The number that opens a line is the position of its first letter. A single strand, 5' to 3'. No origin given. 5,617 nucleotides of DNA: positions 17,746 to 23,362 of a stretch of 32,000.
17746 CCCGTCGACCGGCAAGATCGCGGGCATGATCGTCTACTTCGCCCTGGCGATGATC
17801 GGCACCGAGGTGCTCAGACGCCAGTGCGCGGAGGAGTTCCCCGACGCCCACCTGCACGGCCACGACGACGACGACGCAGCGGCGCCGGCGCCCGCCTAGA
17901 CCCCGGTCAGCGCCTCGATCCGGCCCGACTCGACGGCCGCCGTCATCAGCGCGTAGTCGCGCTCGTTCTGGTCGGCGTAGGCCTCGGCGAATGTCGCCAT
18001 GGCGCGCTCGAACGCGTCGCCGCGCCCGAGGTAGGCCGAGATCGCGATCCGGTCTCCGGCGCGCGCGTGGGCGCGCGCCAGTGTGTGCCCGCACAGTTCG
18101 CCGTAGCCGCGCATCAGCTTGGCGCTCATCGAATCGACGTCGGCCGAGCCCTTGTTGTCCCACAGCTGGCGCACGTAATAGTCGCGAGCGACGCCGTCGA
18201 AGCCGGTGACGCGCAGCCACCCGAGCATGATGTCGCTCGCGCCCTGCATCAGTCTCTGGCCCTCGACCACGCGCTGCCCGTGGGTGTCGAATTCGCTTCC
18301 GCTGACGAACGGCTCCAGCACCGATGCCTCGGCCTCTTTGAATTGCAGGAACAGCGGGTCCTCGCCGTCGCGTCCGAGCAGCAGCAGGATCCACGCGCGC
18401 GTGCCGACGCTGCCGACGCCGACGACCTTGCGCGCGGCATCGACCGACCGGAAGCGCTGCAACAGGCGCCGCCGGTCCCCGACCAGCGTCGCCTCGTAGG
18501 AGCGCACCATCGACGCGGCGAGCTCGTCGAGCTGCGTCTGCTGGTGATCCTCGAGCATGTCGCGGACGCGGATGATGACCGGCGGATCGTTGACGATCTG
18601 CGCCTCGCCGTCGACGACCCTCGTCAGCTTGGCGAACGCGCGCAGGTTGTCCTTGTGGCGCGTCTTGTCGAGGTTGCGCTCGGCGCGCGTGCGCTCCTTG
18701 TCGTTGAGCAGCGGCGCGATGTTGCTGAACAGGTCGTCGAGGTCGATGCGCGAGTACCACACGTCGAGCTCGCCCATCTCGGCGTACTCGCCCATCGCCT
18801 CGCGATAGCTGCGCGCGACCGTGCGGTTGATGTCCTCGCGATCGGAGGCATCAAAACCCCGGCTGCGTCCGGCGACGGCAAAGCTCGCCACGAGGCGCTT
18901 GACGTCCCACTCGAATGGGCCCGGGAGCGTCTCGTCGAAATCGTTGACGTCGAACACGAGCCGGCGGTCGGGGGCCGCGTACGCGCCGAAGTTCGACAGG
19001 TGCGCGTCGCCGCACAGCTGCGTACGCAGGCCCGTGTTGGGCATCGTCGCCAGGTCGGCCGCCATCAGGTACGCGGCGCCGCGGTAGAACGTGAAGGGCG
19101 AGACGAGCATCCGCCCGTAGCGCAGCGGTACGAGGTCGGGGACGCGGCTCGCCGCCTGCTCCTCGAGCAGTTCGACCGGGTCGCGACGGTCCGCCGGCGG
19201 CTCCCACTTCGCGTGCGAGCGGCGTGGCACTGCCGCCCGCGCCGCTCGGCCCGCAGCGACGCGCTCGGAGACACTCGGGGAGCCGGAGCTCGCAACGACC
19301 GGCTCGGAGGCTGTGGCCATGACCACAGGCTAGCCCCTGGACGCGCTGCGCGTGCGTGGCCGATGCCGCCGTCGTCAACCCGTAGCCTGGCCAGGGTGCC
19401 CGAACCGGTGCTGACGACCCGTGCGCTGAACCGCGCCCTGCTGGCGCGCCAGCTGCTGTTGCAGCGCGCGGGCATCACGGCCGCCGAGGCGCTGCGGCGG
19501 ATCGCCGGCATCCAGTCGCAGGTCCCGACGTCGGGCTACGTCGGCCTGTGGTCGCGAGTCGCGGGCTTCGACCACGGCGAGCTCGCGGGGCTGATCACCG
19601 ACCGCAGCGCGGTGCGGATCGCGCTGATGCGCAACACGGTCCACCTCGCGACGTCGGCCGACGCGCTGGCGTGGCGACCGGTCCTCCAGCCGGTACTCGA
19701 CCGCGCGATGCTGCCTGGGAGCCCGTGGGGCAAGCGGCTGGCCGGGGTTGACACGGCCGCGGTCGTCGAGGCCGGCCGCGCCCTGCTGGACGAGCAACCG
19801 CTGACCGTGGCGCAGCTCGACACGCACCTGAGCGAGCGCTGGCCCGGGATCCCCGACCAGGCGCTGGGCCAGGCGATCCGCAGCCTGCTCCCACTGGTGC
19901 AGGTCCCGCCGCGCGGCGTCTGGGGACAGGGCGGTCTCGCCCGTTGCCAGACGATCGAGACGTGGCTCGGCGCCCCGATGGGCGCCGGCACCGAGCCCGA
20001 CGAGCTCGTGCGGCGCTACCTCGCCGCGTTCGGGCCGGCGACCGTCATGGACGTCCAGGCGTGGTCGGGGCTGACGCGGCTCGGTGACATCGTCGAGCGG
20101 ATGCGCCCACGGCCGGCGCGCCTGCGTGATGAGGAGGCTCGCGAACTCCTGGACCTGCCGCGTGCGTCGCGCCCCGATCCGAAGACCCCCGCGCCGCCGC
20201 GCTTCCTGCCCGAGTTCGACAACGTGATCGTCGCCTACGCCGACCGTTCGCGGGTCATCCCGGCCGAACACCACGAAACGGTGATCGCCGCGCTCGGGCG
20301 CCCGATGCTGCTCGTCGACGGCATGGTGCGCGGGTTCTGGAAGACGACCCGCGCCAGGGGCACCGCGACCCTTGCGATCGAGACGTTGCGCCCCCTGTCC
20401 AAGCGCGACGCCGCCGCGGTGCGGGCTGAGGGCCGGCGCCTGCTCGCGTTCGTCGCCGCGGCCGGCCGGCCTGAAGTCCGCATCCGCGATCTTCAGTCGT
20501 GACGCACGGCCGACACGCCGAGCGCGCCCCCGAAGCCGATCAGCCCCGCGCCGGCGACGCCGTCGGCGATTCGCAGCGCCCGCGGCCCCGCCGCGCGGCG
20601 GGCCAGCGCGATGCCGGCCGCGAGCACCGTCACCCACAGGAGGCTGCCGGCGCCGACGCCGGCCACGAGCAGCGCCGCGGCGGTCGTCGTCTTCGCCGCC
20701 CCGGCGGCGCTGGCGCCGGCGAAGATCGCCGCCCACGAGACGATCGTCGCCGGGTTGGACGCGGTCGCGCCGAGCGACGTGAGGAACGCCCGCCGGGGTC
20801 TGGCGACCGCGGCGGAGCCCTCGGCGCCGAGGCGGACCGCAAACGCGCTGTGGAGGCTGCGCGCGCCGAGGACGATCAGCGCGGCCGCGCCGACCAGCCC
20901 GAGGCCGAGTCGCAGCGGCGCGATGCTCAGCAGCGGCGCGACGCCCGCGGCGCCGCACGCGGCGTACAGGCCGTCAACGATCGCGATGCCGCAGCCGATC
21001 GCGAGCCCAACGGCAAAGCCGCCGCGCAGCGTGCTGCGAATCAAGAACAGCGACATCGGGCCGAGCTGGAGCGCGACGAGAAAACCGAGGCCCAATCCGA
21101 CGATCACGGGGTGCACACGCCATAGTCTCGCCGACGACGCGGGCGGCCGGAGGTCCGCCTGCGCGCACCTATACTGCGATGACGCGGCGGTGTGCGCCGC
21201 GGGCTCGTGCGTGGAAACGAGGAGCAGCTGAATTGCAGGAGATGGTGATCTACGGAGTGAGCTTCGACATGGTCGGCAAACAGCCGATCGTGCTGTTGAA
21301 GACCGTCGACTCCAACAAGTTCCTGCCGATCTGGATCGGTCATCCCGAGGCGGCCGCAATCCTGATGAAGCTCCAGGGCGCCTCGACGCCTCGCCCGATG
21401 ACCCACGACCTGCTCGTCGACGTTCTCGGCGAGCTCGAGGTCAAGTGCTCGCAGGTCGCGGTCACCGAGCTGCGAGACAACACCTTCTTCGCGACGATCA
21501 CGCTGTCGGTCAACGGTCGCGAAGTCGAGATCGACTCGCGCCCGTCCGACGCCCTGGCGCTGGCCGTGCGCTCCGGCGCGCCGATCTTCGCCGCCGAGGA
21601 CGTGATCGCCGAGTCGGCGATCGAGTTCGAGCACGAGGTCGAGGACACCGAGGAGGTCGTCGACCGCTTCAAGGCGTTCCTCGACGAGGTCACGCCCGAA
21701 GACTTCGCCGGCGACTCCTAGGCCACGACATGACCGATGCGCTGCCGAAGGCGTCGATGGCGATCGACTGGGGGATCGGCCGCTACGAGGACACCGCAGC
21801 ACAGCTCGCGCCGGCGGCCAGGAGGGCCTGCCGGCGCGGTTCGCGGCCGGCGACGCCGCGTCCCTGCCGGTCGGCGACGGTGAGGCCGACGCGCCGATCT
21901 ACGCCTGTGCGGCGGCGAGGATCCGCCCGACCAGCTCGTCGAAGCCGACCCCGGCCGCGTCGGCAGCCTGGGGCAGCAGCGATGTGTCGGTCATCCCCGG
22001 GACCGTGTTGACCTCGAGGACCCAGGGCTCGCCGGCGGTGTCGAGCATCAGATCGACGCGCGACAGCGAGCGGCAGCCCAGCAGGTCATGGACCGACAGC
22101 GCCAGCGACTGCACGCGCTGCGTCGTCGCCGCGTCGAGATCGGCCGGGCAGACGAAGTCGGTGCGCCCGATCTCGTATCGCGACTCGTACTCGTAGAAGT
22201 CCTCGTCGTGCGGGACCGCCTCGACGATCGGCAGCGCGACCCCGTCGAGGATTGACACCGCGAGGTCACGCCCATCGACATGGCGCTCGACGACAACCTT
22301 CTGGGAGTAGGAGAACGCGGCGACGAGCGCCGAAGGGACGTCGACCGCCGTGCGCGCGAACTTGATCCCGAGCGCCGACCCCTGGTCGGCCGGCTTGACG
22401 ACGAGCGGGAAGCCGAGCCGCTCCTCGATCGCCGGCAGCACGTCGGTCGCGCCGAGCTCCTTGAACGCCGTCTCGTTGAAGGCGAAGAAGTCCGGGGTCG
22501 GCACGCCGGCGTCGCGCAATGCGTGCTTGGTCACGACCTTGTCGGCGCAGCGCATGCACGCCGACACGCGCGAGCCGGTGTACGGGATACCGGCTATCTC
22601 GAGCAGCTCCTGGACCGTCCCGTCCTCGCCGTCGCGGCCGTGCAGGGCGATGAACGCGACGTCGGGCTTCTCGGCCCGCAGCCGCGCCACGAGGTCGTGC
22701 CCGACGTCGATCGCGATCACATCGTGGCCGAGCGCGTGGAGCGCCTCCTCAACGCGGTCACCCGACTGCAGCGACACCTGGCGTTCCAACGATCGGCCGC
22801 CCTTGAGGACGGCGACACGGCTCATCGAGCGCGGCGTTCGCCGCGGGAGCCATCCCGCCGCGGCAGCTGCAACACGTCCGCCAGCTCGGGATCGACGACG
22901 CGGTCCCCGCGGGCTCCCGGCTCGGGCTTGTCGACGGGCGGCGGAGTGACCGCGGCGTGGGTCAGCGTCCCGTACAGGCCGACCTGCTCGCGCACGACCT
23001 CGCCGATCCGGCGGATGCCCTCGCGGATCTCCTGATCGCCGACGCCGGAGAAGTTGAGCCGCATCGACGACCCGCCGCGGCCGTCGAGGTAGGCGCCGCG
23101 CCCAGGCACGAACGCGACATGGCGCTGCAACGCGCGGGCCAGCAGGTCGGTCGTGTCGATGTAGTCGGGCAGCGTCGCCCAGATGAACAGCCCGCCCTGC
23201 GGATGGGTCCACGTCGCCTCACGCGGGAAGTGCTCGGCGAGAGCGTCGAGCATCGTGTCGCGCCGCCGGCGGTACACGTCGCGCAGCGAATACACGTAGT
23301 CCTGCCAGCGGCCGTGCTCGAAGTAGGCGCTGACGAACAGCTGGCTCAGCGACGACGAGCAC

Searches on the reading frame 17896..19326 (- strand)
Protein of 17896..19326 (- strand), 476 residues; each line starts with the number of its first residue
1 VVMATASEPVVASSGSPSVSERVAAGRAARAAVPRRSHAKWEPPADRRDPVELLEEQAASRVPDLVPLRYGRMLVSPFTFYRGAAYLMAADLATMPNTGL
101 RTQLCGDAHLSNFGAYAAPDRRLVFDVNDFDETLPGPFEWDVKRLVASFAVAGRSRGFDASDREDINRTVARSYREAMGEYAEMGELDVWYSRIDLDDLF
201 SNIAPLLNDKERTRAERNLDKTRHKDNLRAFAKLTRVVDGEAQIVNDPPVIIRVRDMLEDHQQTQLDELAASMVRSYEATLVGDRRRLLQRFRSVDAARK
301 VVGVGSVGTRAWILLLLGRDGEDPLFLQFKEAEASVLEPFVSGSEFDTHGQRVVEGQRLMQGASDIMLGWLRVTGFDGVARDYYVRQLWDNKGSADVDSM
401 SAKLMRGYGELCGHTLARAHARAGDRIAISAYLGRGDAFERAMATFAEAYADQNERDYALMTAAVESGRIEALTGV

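Call 24: search_protein_families(library=pfam, proteins=[window:17896-19326:-], max_evalue=0.001)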
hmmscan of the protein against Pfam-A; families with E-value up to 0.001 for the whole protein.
window:17896-19326:- (476 aa): 1 family
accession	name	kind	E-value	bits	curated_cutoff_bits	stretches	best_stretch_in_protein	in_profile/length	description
PF10009.15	DUF2252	-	2e-140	468.8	22.3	1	61-462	1-390/392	Uncharacterized protein conserved in bacteria (DUF2252)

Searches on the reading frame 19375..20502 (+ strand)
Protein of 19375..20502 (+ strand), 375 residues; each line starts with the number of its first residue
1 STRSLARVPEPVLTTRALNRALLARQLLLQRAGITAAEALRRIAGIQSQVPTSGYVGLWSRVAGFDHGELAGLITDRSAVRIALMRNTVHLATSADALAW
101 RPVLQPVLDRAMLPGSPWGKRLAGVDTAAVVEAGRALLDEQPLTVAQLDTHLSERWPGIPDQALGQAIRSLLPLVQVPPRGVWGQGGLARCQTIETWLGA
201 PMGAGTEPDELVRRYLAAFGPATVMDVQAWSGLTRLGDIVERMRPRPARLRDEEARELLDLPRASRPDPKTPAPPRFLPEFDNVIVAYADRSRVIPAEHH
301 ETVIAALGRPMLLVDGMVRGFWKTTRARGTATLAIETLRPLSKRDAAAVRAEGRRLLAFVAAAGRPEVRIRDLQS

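Call 25: search_protein_families(library=pfam, proteins=[window:19375-20502:+], max_evalue=0.001)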
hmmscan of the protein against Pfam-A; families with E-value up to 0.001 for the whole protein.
window:19375-20502:+ (375 aa): 1 family
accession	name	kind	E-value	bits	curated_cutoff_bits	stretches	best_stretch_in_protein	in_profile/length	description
PF06224.18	AlkZ-like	-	1.1e-80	272.1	25.9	1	40-359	1-329/329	DNA glycosylase AlkZ-like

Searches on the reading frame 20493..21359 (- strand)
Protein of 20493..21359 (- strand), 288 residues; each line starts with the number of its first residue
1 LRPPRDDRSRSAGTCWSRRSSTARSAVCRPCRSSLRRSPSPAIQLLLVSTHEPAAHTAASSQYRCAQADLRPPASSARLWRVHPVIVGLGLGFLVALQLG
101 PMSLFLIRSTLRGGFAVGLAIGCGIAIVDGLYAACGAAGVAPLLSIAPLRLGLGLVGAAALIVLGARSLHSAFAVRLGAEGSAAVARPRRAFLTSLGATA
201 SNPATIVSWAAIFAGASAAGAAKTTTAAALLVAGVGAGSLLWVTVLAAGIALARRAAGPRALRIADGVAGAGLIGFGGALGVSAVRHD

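Call 25: search_protein_families(library=pfam, proteins=[window:20493-21359:-], max_evalue=0.001)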
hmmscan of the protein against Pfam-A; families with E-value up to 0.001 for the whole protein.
window:20493-21359:- (288 aa): 1 family
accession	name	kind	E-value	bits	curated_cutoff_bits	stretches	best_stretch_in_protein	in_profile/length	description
PF01810.24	LysE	-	5.6e-23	81.9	25.6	1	95-282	3-191/193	LysE type translocator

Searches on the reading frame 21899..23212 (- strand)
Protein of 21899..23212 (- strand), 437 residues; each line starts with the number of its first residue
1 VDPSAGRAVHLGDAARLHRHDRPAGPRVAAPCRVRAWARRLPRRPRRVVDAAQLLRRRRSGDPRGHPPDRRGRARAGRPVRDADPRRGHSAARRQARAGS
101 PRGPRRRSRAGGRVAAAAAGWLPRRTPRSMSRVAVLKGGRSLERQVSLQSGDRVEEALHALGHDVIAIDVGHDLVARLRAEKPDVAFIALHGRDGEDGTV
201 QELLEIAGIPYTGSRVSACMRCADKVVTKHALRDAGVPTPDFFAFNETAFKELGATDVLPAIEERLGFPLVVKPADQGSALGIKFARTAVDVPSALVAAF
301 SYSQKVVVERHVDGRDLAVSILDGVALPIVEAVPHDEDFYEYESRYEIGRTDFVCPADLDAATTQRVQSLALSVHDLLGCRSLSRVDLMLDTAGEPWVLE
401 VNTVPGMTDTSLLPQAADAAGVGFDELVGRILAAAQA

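Call 25: search_protein_families(library=pfam, proteins=[window:21899-23212:-], max_evalue=0.001)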
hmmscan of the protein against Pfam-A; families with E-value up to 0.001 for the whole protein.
window:21899-23212:- (437 aa): 7 families
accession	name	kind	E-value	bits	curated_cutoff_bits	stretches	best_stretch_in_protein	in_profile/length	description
PF07478.18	Dala_Dala_lig_C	-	9.9e-53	179.1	24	1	232-432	2-203/204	D-ala D-ala ligase C-terminus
PF01820.27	Dala_Dala_lig_N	-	9.2e-21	75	34.6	2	180-214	87-121/121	D-ala D-ala ligase N-terminus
PF02655.19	ATP-grasp_3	-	8.4e-08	32.9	23.2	1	222-403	1-155/160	ATP-grasp domain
PF14397.11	ATPgrasp_ST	-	1.7e-05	24.7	31.4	0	365-409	216-260/278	Sugar-transfer associated ATP-grasp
PF02786.22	CPSase_L_D2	-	3.4e-05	23.9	19.8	1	224-403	1-178/211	Carbamoyl-phosphate synthase L chain, ATP binding domain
PF03133.20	TTL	-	4.3e-05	23.3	20.1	1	367-410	221-264/292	Tubulin-tyrosine ligase family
PF02222.28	ATP-grasp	-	0.00037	20.6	27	1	232-388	3-147/179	ATP-grasp domain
